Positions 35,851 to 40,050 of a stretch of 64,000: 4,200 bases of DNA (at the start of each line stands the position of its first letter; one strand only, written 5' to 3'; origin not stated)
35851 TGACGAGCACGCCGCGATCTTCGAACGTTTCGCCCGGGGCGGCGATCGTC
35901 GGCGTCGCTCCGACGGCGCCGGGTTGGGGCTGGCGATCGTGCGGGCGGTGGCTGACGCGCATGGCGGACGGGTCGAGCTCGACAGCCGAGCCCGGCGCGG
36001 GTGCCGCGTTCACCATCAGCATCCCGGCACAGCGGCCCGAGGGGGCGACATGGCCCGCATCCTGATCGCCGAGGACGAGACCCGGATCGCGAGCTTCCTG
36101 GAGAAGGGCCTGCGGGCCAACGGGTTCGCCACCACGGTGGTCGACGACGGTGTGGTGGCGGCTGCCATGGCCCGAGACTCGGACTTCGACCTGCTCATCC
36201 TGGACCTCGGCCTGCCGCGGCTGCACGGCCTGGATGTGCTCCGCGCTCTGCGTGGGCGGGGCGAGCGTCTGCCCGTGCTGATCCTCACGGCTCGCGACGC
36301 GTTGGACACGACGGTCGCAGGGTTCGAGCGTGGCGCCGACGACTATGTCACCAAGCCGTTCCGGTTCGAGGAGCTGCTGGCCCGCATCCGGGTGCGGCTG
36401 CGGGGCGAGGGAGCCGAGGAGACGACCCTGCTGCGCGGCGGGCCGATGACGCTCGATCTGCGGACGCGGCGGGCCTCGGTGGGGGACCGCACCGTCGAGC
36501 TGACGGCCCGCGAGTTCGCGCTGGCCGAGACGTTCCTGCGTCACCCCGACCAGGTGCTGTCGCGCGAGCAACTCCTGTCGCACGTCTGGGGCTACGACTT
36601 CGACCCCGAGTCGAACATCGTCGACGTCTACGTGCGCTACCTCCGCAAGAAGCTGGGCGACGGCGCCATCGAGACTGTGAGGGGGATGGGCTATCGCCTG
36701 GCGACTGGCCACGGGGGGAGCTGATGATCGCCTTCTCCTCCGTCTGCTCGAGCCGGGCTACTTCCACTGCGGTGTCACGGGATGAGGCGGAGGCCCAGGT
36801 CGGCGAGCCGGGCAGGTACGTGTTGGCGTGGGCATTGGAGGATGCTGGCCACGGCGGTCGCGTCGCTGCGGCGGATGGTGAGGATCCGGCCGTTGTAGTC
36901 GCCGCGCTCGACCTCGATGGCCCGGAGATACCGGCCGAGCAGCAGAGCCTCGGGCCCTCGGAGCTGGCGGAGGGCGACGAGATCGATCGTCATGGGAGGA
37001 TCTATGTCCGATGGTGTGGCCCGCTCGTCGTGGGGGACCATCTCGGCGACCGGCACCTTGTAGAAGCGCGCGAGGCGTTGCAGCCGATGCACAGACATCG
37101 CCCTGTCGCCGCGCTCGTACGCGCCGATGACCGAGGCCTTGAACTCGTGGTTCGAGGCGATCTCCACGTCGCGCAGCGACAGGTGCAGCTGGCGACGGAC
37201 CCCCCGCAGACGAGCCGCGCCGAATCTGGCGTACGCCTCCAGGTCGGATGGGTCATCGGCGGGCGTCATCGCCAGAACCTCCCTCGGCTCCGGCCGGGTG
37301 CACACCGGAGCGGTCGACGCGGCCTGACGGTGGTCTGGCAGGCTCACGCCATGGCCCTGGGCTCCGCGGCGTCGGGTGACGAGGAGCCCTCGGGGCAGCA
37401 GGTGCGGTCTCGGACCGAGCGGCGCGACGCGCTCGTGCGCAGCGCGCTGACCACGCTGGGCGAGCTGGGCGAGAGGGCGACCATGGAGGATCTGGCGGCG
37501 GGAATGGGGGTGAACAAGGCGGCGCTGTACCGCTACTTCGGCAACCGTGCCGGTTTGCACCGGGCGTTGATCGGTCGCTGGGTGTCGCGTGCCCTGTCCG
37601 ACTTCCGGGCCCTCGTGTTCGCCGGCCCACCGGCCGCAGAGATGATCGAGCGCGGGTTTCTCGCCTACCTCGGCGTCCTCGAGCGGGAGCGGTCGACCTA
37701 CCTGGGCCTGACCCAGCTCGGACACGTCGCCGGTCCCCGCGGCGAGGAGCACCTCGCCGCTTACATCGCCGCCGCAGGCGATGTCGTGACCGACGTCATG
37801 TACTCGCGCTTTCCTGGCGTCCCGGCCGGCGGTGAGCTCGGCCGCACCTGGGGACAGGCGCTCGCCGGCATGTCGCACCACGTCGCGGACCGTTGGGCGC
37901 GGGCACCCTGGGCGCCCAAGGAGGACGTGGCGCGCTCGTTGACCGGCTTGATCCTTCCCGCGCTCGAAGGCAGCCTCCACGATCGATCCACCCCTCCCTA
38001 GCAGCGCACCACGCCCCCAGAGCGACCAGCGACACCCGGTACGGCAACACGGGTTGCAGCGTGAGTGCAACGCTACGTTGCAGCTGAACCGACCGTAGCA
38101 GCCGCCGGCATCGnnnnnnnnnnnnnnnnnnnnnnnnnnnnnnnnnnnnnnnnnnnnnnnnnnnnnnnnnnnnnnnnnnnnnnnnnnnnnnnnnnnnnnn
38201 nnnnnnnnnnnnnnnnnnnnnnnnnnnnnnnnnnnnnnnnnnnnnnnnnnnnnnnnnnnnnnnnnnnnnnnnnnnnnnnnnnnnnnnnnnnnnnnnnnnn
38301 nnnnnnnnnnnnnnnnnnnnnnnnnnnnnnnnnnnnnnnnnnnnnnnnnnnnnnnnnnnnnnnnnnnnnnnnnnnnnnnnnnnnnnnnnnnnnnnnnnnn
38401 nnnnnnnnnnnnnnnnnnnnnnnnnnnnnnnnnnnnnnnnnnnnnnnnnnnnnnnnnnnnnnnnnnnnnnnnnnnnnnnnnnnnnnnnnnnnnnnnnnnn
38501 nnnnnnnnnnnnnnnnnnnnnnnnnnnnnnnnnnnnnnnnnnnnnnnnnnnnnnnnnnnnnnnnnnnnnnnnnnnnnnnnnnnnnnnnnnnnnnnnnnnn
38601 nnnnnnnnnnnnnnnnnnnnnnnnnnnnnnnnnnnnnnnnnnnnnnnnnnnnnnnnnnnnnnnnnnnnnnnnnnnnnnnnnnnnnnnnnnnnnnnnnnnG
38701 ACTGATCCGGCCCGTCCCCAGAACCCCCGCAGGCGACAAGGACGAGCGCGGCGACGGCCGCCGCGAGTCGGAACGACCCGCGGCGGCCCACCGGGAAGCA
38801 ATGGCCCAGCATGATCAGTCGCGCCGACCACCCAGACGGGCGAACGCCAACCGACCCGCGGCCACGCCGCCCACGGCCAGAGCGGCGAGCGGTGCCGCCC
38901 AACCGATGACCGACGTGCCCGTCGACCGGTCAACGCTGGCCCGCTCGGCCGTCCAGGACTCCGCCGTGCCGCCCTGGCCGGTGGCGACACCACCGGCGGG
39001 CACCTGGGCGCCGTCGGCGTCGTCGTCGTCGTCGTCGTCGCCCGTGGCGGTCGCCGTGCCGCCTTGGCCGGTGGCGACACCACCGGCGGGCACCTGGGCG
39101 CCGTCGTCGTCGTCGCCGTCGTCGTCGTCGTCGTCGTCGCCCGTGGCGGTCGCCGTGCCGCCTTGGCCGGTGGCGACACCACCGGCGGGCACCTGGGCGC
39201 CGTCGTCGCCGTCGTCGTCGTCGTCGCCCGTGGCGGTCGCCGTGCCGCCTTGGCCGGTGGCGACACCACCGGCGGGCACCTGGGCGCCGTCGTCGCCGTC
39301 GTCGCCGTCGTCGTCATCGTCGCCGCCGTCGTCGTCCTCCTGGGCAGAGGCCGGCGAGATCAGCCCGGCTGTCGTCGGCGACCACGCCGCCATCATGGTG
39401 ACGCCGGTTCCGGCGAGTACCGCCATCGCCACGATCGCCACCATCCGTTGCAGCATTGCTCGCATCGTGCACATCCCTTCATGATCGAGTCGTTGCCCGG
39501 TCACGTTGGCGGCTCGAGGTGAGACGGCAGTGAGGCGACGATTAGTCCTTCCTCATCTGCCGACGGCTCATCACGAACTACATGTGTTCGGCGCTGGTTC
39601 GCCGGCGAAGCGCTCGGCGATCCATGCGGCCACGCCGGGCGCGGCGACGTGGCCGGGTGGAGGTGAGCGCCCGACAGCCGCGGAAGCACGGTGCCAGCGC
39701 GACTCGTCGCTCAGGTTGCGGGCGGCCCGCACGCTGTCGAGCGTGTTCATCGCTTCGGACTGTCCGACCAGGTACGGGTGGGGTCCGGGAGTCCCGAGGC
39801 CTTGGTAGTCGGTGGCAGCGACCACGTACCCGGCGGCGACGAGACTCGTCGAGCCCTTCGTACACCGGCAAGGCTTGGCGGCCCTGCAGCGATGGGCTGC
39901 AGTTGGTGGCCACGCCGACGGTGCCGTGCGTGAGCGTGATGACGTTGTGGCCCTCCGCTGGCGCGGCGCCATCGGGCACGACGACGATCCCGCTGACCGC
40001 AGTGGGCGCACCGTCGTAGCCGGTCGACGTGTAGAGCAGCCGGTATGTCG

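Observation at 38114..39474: Sortase operon with a poly-aspartate tandem-repeat surface protein as the probable dedicated substrate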

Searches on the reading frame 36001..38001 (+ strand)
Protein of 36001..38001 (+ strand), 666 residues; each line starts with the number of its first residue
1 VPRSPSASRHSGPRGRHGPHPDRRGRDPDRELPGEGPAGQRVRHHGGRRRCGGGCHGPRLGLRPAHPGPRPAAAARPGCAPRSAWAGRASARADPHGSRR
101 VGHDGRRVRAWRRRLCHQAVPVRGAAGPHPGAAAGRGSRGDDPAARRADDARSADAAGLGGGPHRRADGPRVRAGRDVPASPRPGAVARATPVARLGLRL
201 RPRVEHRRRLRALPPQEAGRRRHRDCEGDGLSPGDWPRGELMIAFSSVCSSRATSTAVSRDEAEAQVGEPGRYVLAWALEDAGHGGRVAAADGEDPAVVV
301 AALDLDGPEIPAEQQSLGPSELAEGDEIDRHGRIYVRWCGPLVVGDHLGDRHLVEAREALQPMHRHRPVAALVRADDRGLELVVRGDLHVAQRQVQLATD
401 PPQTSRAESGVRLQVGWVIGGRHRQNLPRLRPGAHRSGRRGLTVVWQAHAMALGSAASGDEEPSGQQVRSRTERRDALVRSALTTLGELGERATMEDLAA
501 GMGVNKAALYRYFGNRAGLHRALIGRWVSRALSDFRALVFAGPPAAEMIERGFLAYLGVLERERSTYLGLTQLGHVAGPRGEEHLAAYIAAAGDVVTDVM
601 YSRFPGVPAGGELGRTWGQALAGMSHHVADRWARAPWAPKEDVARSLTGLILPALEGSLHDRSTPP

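Call 55: search_protein_families(library=pfam, proteins=[window:36001-38001:+], max_evalue=0.001)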
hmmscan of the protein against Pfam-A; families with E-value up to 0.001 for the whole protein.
window:36001-38001:+ (666 aa): 2 families
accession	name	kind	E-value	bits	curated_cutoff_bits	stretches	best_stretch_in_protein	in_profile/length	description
PF00440.29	TetR_N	-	1.7e-07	31.4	24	1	491-522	14-46/47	Bacterial regulatory proteins, tetR family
PF19344.4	TetR_C_32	-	0.00013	22.6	27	1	582-655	54-127/139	Tetracyclin repressor-like, C-terminal domain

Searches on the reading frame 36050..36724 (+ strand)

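Call 37: search_protein_families(library=ncbifam, proteins=[window:36050-36724:+], max_evalue=1e-10)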
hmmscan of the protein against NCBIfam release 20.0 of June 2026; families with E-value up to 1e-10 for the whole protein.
window:36050-36724:+ (224 aa): 54 families (the best 25 are shown)
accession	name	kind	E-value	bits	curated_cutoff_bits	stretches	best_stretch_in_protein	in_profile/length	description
TIGR01387.1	cztR_silR_copR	subfamily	2.2e-58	197.5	279.2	1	4-217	1-218/218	heavy metal response regulator transcription factor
NF041734.1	resp_reg_RppA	equivalog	1e-53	182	250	1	3-218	2-228/229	two-component system response regulator RppA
NF045914.1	RespRegNblR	equivalog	1.3e-53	181.9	300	1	3-217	8-225/228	response regulator transcription factor NblR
TIGR02154.1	PhoB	equivalog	2.5e-52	177.4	296.2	1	2-217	3-225/226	phosphate regulon transcriptional regulator PhoB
NF040689.1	MtrAB_MtrA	equivalog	3.1e-52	177.1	300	1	4-217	1-218/219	MtrAB system response regulator MtrA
NF007928.2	PRK10643.1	equivalog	4.1e-52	176.9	330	1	3-217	2-216/216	two-component system response regulator PmrA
NF007346.1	PRK09836.1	equivalog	2.5e-50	171.4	420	1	3-218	2-222/227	copper/silver response regulator transcription factor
NF041733.1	resp_reg_CseB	equivalog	1.3e-48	165.3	350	1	3-218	2-227/228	two-component system response regulator CseB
NF012023.0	PRK15479.1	equivalog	2.3e-48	164.7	337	1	3-220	2-220/224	transcriptional regulator TctD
NF008296.0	PRK11083.1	equivalog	4.8e-47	160.3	273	1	2-218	4-226/228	two-component system response regulator CreB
NF008567.0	PRK11517.1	equivalog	1.5e-46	158.6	353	1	3-218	2-219/223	response regulator transcription factor HprR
NF045991.1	RespRegCtrARhodob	equivalog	2.2e-46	158.4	350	1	3-217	2-221/224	response regulator transcription factor CtrA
NF007663.1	PRK10336.1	equivalog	2.1e-45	155.1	345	1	3-218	2-217/219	quorum sensing response regulator transcription factor QseB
NF040534.1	resp_reg_YycF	equivalog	8.5e-42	143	340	1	3-217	2-227/231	response regulator YycF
NF045944.1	ResRegRpaBCyano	equivalog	3.6e-41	141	330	1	5-217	1-227/229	response regulator transcription factor RpaB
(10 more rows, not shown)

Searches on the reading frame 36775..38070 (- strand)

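Call 5: search_protein_families(library=pfam, proteins=[window:36775-38070:-], max_evalue=0.01)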
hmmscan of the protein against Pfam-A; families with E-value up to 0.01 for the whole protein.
window:36775-38070:- (431 aa): 2 families
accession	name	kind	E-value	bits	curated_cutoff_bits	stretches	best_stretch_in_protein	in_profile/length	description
PF21179.3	BldD-like_C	-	3.4e-13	49.7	27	1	360-426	2-68/70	DNA-binding protein BldD-like, C-terminal domain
PF01381.28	HTH_3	-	0.00015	22.2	23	1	291-343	4-54/55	Helix-turn-helix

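Call 6: search_protein_families(library=ncbifam, proteins=[window:36775-38070:-], max_evalue=0.01)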
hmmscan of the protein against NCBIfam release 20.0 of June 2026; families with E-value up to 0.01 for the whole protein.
window:36775-38070:- (431 aa): 2 families
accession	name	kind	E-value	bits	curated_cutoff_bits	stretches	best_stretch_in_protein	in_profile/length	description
NF050110.1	TransRegBldD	equivalog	2.4e-37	128.2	250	1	279-426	4-151/162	transcriptional regulator BldD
NF041951.1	phage_RstR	subfamily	0.0023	18.2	80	1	286-375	5-89/108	RstR family transcriptional repressor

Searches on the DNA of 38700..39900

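Call 41: search_rna_families(source=window, start=38700, end=39900, threshold=evalue, max_evalue=1)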
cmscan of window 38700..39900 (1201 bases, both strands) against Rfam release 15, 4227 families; matches with E-value up to 1: 5.
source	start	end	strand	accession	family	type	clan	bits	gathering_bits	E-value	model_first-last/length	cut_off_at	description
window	39247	39318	+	RF01059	mir-598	Gene; miRNA;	-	28.5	69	0.0016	1-80/80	no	mir-598 microRNA precursor family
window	38971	39039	+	RF01059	mir-598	Gene; miRNA;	-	26.5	69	0.0058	1-80/80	no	mir-598 microRNA precursor family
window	39061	39129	+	RF01059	mir-598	Gene; miRNA;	-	25.5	69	0.011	1-80/80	no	mir-598 microRNA precursor family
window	39160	39225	+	RF01059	mir-598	Gene; miRNA;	-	22.3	69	0.088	1-80/80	no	mir-598 microRNA precursor family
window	38754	38790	-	RF03970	mir-2766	Gene; miRNA;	-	19.7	60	0.27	1-68/68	no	mir-2766 microRNA precursor family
